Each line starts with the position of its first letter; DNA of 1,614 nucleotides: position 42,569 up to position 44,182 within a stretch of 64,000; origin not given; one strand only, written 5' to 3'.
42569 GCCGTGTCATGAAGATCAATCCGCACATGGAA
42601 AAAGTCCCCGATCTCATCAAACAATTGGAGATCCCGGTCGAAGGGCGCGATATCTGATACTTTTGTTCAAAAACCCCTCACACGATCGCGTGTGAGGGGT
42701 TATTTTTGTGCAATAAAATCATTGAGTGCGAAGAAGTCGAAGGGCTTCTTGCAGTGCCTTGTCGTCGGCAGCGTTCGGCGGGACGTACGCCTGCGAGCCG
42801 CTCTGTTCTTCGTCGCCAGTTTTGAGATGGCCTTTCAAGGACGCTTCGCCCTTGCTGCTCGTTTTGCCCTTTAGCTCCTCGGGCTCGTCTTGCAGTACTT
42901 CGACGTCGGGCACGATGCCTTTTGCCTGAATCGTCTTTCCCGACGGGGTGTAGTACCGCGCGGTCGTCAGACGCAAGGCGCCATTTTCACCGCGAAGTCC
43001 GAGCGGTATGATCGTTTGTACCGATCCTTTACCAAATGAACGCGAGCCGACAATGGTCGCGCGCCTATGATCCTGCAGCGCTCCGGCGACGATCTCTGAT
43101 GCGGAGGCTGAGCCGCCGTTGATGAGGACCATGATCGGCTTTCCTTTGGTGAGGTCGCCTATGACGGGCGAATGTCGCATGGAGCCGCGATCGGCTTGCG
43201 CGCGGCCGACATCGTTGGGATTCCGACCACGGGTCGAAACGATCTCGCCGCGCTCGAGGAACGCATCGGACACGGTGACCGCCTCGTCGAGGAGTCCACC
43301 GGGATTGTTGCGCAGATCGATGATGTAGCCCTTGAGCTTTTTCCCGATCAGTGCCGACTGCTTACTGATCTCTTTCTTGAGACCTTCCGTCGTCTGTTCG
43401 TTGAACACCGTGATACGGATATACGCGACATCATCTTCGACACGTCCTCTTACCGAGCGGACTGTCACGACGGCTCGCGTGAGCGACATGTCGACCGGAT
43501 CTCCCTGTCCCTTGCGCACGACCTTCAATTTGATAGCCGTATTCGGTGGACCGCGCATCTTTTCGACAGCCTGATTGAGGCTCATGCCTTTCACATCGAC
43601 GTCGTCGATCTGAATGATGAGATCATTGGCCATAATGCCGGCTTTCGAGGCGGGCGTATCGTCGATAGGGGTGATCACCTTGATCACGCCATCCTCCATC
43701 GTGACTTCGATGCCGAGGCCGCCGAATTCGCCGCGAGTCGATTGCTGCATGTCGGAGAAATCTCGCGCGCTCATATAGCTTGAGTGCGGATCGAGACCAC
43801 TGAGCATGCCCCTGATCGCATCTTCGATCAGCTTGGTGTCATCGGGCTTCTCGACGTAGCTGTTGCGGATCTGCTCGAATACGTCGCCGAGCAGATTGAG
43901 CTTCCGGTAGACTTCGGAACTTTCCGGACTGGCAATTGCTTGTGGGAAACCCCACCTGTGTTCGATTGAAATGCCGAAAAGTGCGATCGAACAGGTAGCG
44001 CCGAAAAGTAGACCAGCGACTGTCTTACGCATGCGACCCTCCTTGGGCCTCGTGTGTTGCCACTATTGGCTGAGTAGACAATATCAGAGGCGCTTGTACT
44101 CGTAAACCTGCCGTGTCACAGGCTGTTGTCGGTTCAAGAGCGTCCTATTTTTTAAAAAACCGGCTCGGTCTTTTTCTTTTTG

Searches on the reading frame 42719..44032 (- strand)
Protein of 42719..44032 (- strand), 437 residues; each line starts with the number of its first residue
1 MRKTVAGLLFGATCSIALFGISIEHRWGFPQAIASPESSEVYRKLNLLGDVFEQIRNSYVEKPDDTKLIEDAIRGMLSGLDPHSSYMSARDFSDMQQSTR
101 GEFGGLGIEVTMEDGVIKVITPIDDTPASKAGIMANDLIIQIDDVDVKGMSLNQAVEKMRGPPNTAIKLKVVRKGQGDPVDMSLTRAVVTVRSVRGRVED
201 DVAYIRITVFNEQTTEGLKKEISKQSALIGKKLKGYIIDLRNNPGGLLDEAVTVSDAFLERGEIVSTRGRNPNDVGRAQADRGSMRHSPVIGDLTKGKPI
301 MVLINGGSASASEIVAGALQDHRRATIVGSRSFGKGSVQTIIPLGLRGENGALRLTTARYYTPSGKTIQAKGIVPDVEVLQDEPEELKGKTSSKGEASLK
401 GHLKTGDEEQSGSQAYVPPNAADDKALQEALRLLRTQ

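Call 44: search_protein_families(library=pfam, proteins=[window:42719-44032:-], max_evalue=0.001)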
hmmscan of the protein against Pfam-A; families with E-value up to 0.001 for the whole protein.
window:42719-44032:- (437 aa): 5 families
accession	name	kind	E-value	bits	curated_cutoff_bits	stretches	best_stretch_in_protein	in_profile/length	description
PF03572.23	Peptidase_S41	-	1e-54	185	24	1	201-379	1-165/165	Peptidase family S41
PF13180.12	PDZ_2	-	1.3e-10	41.8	27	1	104-177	1-73/80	PDZ domain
PF22694.1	CtpB_N-like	-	3.5e-10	40.6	27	1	39-89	32-83/85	Activating protease CtpB N-terminal domain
PF17820.7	PDZ_6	-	5.8e-10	39.2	27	1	123-173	6-54/54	PDZ domain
PF00595.29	PDZ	-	3.4e-09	37.4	23.2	1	102-171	8-80/81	PDZ domain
